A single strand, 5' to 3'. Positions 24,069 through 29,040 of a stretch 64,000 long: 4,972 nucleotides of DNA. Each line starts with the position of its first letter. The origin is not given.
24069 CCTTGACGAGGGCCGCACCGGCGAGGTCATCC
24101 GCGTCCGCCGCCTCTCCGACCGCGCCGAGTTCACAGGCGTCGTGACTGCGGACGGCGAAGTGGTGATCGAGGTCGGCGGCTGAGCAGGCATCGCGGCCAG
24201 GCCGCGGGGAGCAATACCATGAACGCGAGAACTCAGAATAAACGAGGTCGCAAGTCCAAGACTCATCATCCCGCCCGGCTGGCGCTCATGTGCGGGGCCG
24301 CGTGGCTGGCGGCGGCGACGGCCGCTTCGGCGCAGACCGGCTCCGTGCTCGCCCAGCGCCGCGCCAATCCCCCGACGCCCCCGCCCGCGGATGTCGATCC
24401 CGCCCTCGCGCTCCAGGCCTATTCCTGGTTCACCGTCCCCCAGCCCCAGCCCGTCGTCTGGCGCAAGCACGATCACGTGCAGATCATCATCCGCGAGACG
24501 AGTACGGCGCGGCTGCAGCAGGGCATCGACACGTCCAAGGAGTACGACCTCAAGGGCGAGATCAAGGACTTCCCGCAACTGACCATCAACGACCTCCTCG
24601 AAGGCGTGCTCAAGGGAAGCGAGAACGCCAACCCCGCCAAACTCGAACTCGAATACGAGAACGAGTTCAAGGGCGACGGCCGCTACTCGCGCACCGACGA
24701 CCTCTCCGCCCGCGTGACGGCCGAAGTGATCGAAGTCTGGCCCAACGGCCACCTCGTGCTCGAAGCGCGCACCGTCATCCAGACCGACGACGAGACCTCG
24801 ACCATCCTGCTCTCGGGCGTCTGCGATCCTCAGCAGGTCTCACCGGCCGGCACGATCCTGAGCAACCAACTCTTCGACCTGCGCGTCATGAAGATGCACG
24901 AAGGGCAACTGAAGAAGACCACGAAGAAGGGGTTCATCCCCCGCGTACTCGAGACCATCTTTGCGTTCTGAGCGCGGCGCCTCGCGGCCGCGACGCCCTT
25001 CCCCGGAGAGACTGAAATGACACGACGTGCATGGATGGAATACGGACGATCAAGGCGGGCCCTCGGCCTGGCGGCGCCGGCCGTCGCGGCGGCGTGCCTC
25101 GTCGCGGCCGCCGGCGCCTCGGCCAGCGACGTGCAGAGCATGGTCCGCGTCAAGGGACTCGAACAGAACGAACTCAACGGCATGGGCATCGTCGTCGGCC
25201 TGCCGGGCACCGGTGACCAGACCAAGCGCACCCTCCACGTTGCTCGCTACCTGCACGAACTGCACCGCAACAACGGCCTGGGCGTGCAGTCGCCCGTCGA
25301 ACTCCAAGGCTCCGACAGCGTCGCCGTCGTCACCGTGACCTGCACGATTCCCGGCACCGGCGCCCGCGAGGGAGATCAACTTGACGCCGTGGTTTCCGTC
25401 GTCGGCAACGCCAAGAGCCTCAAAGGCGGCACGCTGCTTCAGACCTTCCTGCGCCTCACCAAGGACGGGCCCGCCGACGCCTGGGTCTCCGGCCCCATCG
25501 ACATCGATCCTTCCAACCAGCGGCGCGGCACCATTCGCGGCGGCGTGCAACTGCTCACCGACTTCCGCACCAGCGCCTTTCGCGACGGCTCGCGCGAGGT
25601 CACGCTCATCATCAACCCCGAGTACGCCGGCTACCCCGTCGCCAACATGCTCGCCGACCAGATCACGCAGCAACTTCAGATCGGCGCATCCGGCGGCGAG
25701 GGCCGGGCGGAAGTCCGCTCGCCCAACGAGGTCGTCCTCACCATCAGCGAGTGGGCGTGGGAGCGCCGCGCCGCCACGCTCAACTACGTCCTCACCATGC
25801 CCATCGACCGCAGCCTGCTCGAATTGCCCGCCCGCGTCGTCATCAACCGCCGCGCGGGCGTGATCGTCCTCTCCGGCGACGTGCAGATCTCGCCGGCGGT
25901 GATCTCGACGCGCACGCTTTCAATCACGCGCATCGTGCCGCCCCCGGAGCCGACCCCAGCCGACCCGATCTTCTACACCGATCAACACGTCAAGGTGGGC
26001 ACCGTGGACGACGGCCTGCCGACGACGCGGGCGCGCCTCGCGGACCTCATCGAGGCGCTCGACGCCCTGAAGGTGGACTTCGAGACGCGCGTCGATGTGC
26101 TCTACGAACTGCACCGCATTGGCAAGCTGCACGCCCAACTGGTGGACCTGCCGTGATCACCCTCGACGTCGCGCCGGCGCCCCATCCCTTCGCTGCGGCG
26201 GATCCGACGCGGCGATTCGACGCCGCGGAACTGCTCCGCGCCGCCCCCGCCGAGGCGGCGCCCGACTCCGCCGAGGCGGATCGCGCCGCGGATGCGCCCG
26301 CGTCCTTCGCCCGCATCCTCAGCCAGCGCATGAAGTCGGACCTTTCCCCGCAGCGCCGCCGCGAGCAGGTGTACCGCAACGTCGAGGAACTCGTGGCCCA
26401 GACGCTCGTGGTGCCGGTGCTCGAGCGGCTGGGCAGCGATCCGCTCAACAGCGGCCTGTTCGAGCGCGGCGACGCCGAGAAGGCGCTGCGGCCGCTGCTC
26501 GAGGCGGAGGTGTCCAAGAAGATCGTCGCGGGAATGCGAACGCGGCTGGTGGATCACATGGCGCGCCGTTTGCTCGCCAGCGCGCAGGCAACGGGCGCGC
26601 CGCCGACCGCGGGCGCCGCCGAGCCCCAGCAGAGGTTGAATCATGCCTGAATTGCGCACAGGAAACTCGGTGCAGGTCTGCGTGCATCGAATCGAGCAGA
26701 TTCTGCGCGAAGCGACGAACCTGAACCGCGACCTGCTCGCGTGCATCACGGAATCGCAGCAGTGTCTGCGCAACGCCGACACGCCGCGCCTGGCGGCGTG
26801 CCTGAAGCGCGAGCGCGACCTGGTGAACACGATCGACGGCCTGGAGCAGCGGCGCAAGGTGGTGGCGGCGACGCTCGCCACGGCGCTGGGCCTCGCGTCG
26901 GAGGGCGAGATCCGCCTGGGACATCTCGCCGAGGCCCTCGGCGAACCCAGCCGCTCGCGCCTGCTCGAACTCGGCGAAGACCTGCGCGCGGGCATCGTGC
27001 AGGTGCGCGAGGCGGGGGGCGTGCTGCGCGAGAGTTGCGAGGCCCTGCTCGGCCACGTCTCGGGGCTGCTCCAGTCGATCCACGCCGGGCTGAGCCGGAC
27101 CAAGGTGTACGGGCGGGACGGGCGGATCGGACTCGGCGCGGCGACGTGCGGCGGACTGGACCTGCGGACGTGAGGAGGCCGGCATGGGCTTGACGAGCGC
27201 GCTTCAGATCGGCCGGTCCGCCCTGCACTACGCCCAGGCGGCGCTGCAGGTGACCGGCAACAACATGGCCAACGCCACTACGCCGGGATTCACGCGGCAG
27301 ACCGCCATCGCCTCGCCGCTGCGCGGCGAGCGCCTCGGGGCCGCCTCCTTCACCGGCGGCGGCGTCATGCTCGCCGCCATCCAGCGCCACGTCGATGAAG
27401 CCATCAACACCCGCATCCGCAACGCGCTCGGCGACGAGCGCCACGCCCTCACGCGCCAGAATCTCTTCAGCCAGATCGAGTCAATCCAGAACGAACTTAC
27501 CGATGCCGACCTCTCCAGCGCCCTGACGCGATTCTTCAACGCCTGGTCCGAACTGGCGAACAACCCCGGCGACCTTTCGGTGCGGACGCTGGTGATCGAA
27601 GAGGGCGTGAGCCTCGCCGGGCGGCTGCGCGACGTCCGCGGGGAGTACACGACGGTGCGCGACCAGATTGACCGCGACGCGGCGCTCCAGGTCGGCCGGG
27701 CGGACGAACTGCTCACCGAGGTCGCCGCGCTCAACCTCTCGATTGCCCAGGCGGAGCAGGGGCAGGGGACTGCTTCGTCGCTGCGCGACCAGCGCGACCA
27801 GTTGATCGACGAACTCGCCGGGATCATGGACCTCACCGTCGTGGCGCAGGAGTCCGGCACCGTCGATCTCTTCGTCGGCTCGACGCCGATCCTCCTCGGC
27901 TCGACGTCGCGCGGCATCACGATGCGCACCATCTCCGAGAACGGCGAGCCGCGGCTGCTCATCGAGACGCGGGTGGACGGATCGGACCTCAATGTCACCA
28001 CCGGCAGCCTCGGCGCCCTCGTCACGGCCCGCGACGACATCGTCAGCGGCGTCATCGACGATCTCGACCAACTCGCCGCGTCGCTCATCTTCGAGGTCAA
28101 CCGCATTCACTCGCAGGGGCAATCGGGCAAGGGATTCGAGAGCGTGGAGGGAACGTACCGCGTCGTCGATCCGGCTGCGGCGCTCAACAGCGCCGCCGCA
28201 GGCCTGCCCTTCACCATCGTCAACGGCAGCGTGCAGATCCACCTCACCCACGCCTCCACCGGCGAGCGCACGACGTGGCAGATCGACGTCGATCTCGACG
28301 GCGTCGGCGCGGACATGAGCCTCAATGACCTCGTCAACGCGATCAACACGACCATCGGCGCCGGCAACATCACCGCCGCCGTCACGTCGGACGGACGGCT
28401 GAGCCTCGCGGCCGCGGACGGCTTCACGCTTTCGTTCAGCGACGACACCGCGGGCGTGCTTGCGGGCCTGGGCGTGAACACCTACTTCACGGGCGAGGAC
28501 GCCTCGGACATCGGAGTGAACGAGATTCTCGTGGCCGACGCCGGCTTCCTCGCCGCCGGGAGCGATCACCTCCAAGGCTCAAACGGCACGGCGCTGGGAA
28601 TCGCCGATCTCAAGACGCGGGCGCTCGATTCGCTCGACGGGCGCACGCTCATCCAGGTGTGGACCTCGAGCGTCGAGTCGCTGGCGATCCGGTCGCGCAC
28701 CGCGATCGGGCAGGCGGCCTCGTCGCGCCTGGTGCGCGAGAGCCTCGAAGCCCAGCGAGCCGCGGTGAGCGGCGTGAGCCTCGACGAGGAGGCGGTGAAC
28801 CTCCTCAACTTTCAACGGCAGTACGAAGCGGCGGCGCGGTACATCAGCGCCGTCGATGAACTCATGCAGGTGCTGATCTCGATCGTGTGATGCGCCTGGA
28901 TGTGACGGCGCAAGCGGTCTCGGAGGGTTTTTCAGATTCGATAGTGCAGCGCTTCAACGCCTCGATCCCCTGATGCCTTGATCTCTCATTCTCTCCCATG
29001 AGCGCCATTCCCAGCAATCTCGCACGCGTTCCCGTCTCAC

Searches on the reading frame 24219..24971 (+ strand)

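Call 9: search_protein_families(library=pfam, proteins=[window:24219-24971:+], max_evalue=0.001)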
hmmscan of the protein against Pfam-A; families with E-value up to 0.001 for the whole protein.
window:24219-24971:+ (250 aa): 1 family
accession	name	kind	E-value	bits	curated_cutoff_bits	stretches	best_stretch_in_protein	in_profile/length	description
PF02107.21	FlgH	-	8.1e-27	94.4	27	1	83-248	26-171/172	Flagellar L-ring protein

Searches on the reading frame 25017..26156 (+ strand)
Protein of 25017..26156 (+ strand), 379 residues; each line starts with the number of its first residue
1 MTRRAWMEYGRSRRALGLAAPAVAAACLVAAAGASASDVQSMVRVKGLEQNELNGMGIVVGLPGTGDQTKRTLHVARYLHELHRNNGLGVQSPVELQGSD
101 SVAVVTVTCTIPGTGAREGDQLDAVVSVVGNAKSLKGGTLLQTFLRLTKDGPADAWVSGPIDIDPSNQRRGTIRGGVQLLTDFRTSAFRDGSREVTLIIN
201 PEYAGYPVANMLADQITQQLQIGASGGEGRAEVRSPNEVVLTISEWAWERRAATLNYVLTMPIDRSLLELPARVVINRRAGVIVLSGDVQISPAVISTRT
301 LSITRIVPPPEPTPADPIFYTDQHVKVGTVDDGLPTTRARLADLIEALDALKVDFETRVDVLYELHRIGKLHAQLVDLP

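Call 9: search_protein_families(library=pfam, proteins=[window:25017-26156:+], max_evalue=0.001)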
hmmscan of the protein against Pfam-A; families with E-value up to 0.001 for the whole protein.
window:25017-26156:+ (379 aa): 1 family
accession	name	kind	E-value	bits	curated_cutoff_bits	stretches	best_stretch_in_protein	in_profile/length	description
PF02119.21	FlgI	-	1.8e-47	162.4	25.3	1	39-376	2-342/343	Flagellar P-ring protein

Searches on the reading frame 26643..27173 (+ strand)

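Call 9: search_protein_families(library=pfam, proteins=[window:26643-27173:+], max_evalue=0.001)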
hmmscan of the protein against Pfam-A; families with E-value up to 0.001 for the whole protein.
window:26643-27173:+ (176 aa): 1 family
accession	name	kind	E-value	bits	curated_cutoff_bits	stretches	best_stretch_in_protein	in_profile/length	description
PF05130.17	FlgN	-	2.3e-13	51.3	30.5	1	16-161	5-144/147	FlgN protein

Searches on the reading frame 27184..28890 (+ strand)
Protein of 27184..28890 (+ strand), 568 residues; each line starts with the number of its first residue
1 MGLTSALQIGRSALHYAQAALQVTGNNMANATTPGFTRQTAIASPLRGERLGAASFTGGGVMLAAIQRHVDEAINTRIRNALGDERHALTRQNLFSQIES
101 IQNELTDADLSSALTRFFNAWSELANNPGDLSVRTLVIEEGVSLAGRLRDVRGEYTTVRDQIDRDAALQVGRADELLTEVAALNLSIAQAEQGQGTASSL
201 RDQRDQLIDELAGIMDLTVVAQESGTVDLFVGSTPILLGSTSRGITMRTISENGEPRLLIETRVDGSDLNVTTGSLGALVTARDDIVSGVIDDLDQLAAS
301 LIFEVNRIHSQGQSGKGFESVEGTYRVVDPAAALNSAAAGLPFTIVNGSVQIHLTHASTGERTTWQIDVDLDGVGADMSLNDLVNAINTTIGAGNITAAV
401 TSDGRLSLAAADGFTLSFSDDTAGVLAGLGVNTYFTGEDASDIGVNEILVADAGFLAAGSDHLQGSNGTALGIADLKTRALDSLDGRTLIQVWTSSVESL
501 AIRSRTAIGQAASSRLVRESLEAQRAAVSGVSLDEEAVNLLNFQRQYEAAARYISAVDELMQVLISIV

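Call 9: search_protein_families(library=pfam, proteins=[window:27184-28890:+], max_evalue=0.001)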
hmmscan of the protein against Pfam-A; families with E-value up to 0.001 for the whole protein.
window:27184-28890:+ (568 aa): 3 families
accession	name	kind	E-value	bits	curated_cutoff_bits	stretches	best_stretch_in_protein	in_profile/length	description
PF22638.1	FlgK_D1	-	3e-50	171.4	28.6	1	96-314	2-223/233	Flagellar hook-associated protein FlgK helical domain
PF06429.18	Flg_bbr_C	-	1.6e-11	43.9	23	1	528-566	7-45/46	Flagellar basal body rod FlgEFG protein C-terminal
PF00460.25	Flg_bb_rod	-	1.7e-06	28.3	20.7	1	7-37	1-31/31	Flagella basal body rod protein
